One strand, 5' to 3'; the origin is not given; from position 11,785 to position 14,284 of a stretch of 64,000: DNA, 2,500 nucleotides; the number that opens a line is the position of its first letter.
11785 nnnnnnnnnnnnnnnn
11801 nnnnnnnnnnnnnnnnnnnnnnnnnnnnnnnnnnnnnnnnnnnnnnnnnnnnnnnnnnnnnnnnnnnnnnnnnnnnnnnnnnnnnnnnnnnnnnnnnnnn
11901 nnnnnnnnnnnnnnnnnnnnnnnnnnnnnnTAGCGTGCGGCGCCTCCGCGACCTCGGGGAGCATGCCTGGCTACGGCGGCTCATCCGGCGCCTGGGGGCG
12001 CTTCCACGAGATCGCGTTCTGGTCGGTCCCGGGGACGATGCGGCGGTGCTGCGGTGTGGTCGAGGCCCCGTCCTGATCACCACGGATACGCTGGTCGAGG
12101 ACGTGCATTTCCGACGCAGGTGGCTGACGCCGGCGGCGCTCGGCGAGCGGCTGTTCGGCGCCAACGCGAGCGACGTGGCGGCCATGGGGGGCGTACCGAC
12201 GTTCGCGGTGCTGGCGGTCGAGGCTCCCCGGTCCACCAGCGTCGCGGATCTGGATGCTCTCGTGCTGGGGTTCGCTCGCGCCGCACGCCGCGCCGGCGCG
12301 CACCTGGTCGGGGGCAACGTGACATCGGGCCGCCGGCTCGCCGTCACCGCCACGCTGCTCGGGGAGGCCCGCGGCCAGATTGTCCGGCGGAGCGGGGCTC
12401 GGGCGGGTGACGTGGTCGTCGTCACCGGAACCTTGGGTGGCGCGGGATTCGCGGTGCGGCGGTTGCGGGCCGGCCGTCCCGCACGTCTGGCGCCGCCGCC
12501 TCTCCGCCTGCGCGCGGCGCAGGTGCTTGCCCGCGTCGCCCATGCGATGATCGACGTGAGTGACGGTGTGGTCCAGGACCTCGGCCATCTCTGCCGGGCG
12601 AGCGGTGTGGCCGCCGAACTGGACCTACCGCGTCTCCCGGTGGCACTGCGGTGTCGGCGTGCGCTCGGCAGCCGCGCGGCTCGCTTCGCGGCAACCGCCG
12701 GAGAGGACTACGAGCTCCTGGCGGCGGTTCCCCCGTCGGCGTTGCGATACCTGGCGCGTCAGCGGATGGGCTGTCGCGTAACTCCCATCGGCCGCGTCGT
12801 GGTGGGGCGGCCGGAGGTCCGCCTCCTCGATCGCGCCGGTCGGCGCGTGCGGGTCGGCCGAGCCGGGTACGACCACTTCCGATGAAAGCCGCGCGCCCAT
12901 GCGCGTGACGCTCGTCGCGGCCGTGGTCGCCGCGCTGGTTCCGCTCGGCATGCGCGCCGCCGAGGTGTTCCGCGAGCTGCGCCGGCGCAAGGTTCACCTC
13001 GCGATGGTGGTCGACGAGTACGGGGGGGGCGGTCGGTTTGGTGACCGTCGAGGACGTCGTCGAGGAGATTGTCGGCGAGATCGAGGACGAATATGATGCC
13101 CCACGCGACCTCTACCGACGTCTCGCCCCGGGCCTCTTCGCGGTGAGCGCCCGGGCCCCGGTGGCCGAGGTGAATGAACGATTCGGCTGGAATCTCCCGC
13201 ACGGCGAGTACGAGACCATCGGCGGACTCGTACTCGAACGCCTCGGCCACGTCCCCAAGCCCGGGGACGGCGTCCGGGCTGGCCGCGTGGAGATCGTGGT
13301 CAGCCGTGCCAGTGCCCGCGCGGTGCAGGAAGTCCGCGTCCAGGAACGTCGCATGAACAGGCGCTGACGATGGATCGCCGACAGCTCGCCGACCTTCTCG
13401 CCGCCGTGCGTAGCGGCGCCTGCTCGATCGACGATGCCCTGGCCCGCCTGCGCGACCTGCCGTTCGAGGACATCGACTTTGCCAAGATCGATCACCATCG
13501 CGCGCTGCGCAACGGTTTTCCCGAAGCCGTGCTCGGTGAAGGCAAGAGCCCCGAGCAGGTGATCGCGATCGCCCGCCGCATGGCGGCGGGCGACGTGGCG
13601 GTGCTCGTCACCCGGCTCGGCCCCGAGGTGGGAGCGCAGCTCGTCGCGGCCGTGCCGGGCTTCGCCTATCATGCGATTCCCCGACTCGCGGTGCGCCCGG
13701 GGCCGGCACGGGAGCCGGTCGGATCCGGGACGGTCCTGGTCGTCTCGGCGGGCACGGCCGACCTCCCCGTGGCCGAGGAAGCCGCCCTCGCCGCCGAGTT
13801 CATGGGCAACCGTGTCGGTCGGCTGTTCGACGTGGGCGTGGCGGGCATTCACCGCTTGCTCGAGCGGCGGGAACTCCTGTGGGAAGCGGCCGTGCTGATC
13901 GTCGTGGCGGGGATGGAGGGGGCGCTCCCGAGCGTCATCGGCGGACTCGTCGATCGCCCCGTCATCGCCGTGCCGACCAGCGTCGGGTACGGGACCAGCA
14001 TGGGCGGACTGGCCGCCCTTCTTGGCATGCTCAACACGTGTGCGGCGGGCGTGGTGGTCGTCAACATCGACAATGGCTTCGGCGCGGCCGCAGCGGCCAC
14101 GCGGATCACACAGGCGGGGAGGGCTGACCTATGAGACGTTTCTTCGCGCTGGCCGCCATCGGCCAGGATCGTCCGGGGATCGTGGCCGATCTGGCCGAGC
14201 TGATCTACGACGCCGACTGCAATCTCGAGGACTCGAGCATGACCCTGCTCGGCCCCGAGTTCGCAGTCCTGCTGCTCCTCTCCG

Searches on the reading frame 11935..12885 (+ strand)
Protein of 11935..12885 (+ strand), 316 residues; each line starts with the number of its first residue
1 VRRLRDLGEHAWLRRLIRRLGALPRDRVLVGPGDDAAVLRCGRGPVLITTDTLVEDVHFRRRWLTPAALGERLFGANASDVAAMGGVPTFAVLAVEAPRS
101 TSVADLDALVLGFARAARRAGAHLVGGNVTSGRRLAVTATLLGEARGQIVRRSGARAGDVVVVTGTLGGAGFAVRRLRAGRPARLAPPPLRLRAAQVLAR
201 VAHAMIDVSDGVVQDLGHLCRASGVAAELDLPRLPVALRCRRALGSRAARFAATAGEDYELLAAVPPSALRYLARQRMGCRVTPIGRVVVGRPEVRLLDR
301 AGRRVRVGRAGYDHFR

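Call 16: search_protein_families(library=pfam, proteins=[window:11935-12885:+])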
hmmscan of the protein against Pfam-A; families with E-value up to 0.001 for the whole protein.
window:11935-12885:+ (316 aa): 2 families
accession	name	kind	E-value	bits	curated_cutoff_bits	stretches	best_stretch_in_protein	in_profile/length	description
PF00586.29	AIRS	-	4.5e-22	79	24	1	33-144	1-111/112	AIR synthase related protein, N-terminal domain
PF02769.27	AIRS_C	-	9.8e-12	45.7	23.1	1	156-292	1-149/156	AIR synthase related protein, C-terminal domain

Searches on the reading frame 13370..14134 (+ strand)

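Call 16: search_protein_families(library=pfam, proteins=[window:13370-14134:+])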
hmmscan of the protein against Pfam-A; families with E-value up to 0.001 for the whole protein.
window:13370-14134:+ (254 aa): 1 family
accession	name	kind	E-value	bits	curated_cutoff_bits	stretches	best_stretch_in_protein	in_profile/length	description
PF00731.26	AIRC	-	1.4e-13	51.1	30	1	122-251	2-131/148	AIR carboxylase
